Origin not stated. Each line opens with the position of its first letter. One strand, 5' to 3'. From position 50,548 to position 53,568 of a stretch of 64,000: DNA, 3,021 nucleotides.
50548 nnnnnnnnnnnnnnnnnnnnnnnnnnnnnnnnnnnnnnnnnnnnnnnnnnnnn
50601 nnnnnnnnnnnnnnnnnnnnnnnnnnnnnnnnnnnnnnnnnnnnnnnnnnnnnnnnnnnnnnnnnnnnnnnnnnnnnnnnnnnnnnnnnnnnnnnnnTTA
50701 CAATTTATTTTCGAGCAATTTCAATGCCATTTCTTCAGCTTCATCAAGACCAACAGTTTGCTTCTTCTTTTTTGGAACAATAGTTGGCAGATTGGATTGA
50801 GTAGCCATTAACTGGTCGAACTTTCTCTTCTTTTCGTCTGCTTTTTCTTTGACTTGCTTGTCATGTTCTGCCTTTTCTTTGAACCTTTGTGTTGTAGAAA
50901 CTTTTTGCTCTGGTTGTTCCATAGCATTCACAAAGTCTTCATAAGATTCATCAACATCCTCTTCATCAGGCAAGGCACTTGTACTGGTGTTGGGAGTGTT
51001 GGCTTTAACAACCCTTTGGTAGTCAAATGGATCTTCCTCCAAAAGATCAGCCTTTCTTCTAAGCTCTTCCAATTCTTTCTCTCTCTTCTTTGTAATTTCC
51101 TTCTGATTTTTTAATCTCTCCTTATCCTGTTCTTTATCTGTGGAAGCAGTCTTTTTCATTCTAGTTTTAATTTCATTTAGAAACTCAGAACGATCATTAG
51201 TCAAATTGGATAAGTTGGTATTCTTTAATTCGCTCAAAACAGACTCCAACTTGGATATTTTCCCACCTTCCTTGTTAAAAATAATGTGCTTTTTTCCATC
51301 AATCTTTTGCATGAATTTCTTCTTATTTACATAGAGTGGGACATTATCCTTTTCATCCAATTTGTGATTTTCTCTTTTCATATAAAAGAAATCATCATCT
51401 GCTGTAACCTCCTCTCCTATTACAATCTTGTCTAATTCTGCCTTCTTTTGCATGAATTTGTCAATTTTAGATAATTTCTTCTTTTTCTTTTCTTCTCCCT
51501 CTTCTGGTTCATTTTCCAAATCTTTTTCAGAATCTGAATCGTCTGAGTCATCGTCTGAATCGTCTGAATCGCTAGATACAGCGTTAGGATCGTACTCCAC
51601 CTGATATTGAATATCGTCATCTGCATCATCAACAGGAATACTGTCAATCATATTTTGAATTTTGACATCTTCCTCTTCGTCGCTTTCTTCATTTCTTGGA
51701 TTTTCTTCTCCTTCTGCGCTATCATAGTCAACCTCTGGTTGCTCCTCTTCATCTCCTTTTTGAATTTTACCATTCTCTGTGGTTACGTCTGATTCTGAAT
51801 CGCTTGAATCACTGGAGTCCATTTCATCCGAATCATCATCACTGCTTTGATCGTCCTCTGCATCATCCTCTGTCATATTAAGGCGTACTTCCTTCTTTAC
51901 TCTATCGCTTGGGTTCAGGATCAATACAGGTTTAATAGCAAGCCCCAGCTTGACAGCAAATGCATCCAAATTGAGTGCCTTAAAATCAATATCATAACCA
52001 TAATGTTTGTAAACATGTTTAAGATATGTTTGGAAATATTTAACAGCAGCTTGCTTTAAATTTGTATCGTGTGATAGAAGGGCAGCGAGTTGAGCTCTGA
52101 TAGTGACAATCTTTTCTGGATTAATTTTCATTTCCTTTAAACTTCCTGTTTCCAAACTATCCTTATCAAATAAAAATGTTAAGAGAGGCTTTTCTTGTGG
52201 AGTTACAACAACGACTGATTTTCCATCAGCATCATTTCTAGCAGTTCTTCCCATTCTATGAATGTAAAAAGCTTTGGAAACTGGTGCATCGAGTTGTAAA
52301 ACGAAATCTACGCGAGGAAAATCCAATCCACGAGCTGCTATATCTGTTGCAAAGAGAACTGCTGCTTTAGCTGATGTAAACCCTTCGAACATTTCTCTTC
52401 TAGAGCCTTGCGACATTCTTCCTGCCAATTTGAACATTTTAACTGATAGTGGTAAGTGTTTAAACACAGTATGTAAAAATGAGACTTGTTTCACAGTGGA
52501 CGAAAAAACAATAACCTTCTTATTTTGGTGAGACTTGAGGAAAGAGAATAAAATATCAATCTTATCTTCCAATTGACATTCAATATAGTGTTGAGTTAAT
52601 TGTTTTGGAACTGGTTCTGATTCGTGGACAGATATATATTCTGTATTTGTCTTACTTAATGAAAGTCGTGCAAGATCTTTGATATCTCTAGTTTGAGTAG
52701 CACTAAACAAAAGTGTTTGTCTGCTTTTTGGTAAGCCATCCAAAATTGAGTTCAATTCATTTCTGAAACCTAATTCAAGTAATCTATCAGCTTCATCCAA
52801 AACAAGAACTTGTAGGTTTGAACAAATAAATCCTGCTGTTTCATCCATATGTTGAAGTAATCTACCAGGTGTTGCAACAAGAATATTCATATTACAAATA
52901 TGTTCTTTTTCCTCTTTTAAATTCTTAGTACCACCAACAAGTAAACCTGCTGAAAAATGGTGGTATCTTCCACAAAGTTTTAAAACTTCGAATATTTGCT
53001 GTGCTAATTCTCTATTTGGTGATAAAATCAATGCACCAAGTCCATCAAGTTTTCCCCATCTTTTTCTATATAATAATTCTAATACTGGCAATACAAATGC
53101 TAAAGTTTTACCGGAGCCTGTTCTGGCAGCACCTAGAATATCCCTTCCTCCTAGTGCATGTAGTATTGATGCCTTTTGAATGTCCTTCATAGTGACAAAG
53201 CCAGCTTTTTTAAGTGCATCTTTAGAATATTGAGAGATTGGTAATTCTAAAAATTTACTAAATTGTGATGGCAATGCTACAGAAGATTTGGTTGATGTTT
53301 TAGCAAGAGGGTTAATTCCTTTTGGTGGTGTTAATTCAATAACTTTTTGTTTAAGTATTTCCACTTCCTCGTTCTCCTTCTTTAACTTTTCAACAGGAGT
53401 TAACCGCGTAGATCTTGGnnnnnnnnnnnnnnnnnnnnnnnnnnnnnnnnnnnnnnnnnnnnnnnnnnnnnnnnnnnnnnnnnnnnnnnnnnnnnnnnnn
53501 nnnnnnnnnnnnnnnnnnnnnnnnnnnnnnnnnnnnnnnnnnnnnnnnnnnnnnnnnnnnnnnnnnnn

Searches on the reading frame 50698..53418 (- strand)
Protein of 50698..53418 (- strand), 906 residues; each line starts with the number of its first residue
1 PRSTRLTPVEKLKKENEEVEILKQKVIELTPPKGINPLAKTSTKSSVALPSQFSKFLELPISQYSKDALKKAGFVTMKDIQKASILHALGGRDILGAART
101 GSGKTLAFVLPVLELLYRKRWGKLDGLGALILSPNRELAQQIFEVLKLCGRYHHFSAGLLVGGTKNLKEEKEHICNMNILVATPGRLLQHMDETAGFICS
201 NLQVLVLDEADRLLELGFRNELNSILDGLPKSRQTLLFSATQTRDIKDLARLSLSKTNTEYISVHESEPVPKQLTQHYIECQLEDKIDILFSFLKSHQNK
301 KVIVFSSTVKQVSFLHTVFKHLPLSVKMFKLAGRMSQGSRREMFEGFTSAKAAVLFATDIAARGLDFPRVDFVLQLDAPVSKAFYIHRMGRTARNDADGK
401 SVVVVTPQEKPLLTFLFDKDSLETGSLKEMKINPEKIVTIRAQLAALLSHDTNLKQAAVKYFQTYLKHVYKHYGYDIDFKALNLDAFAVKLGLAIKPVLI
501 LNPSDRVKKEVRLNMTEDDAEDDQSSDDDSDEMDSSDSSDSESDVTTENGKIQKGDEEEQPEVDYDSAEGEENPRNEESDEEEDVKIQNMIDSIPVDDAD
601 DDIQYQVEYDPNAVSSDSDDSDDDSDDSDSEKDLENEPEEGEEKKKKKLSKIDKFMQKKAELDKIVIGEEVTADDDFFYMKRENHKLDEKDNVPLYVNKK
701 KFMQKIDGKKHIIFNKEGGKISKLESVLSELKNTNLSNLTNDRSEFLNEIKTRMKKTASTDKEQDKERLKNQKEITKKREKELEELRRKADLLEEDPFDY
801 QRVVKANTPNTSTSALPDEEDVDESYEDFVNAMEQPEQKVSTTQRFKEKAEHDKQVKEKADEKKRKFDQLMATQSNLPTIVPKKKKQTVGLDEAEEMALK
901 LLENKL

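Call 40: list_cluster_members(proteins=[window:50698-53418:-, window:53574-55091:+, window:57052-59709:+, window:59733-62144:-, window:38948-40459:-, window:37932-38381:+, window:5836-6447:+, window:2196-3770:+])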
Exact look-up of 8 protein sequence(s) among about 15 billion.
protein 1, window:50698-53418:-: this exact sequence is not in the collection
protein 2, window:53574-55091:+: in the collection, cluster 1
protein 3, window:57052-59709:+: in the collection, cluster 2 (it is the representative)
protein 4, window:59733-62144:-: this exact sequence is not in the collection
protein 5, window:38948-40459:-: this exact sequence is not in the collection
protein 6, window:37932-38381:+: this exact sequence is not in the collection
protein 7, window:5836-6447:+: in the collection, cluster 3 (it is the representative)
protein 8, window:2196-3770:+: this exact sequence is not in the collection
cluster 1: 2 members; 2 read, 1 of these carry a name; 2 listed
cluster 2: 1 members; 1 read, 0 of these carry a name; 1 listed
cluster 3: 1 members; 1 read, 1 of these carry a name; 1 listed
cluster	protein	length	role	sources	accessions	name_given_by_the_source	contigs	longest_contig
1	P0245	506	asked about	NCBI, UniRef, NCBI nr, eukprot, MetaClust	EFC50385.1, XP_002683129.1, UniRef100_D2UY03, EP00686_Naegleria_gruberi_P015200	hypothetical protein NAEGRDRAFT_77738 [Naegleria gruberi] | Uncharacterized protein n=1 Tax=Naegleria gruberi TaxID=5762 RepID=D2UY03_NAEGR | uncharacterized protein NAEGRDRAFT_77738 [Naegleria gruberi]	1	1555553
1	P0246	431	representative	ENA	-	-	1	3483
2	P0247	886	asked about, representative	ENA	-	-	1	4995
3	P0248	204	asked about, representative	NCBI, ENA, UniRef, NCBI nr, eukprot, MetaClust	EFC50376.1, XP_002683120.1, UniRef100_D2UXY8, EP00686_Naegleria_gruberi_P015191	predicted protein [Naegleria gruberi] | Predicted protein n=1 Tax=Naegleria gruberi TaxID=5762 RepID=D2UXY8_NAEGR | uncharacterized protein NAEGRDRAFT_61285 [Naegleria gruberi]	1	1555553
